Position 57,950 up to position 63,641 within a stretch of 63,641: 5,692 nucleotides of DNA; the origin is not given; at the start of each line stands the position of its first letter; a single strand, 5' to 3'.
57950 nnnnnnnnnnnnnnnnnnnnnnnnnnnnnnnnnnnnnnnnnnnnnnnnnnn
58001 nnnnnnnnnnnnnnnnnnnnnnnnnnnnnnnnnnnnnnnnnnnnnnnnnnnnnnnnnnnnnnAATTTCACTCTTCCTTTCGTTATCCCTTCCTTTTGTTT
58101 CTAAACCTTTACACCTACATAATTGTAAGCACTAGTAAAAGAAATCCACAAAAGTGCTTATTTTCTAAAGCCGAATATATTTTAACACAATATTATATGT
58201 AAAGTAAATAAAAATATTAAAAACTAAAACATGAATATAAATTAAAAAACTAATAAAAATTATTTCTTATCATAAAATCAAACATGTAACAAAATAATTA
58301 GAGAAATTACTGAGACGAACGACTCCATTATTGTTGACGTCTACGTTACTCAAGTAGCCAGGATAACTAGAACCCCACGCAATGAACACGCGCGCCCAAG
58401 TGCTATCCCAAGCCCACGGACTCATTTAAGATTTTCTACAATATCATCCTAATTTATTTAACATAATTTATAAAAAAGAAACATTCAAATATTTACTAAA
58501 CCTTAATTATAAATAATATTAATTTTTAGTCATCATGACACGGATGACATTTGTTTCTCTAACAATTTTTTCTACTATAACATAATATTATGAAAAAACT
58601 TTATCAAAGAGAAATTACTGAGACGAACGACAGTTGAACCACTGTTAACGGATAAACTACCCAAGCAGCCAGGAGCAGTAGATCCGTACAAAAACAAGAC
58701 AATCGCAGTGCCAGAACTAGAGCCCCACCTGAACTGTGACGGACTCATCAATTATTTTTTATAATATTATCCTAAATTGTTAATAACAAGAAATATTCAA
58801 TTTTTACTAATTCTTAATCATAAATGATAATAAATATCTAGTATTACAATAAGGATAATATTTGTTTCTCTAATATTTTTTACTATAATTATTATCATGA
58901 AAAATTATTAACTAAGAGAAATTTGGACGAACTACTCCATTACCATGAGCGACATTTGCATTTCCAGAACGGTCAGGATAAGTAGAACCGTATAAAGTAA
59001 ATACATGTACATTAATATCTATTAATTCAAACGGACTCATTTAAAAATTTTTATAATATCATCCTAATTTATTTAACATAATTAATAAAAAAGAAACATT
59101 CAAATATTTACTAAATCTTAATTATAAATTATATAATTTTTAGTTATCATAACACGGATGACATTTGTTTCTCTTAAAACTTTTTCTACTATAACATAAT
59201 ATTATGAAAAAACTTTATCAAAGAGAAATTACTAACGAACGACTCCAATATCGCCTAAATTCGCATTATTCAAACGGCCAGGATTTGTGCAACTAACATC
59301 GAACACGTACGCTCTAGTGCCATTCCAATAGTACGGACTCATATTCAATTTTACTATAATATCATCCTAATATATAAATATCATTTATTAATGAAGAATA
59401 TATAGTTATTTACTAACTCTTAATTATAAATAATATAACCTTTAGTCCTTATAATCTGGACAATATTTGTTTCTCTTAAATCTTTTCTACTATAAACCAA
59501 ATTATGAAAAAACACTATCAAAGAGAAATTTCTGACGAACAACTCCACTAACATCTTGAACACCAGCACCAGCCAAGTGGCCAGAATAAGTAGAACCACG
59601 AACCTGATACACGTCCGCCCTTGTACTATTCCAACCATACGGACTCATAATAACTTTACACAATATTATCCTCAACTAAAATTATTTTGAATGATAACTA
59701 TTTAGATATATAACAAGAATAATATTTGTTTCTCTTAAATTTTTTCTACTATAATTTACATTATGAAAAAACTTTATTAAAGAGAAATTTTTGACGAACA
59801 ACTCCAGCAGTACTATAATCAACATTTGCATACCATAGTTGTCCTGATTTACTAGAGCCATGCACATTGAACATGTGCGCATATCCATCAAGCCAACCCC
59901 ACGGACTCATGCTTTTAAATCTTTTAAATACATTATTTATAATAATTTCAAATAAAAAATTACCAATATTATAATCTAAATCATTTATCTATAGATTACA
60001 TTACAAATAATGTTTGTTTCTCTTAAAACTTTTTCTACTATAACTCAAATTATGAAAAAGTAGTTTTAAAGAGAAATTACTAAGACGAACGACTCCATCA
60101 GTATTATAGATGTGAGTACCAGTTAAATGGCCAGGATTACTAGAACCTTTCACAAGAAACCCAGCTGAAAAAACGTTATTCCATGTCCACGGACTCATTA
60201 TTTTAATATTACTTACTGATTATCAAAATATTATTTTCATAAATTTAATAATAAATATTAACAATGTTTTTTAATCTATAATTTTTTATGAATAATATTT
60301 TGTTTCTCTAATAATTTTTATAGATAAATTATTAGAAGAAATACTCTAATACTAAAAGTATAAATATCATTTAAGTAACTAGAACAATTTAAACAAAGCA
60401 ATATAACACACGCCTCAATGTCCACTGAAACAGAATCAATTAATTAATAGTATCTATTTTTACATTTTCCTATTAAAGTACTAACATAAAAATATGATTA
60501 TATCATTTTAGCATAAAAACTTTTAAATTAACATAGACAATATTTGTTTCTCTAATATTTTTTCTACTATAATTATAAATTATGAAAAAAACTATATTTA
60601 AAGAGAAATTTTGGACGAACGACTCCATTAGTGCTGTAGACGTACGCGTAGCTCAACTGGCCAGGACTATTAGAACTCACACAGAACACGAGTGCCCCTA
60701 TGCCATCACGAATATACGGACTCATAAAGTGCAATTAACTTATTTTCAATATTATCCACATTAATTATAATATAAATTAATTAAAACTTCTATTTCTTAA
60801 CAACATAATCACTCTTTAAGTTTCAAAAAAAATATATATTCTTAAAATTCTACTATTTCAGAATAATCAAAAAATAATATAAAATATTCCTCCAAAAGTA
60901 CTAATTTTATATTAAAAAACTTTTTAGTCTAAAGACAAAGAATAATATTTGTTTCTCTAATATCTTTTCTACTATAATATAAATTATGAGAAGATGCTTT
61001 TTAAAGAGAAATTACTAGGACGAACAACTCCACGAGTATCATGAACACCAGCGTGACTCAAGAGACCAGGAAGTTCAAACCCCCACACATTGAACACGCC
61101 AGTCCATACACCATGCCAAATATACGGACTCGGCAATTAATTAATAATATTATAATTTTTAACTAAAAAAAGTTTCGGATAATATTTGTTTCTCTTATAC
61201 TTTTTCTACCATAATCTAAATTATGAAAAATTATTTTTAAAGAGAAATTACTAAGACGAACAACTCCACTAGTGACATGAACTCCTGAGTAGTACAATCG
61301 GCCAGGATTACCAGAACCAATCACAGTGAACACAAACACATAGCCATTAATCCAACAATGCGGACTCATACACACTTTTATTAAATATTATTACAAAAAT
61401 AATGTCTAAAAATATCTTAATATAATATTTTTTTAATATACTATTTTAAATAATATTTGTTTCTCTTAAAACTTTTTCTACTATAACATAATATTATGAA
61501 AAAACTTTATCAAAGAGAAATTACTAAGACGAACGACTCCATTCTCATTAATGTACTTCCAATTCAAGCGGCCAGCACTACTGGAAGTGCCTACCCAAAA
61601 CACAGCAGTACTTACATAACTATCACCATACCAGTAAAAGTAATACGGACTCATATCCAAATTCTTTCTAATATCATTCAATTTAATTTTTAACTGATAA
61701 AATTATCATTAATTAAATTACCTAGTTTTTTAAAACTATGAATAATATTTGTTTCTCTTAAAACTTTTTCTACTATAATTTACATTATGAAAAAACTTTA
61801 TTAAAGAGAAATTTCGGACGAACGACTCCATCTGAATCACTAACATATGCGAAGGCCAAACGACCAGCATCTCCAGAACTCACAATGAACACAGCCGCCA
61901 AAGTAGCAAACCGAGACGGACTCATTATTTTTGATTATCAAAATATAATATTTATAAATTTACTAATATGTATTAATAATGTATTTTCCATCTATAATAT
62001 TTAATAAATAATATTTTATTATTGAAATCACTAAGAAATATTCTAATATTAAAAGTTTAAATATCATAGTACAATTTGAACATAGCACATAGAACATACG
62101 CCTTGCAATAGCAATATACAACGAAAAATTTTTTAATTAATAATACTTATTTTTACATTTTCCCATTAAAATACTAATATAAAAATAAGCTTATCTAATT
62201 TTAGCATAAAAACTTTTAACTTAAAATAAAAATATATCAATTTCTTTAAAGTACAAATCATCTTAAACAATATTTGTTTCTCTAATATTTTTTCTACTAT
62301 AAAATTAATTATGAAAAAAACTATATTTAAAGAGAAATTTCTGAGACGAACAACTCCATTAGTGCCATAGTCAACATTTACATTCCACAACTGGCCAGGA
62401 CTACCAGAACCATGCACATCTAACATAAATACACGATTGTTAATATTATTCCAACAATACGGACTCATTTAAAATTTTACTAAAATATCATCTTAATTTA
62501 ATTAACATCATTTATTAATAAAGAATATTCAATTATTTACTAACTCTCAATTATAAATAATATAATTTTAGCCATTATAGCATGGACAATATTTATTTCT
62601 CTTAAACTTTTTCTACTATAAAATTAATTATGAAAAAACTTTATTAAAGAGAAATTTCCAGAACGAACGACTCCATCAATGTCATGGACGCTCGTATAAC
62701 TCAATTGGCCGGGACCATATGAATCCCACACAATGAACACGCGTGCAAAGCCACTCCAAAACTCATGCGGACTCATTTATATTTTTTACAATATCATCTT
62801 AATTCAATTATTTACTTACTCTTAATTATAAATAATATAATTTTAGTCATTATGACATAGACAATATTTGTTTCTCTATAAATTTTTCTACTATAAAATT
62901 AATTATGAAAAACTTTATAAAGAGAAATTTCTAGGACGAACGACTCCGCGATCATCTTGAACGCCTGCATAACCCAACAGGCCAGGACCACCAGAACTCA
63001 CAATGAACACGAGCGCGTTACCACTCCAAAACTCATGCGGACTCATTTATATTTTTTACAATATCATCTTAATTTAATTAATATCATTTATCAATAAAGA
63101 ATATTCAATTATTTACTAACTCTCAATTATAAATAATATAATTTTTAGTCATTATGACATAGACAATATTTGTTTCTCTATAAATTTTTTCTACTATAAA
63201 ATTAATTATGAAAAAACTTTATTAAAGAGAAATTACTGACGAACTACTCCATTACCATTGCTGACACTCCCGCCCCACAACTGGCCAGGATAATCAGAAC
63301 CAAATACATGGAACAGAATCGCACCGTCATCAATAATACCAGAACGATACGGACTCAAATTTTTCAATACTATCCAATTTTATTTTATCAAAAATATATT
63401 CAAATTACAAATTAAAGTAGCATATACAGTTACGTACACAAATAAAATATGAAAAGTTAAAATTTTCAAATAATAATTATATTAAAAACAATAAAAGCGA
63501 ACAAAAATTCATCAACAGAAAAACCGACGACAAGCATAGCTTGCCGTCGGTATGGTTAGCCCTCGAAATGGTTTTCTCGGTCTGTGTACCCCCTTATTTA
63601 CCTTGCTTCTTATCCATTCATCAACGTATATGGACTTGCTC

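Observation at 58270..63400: Tandem array of 16 intact and 2 decayed units, each a hypervariable MSP...GVVR mini-ORF between conserved AT-rich flanks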

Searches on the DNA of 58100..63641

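Call 109: search_rna_families(source=window, start=58100, end=63641, threshold=evalue, max_evalue=1)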
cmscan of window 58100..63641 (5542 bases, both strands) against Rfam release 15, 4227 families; matches with E-value up to 1: 0.
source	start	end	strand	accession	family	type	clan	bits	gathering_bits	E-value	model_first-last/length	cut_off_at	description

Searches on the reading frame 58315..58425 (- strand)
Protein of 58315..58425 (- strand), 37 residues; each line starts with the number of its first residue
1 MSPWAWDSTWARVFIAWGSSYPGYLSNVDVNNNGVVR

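Call 11: search_protein_families(library=pfam, max_evalue=10, proteins=[window:58315-58425:-])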
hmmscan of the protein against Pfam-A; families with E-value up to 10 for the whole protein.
seq(37 aa): 0 families
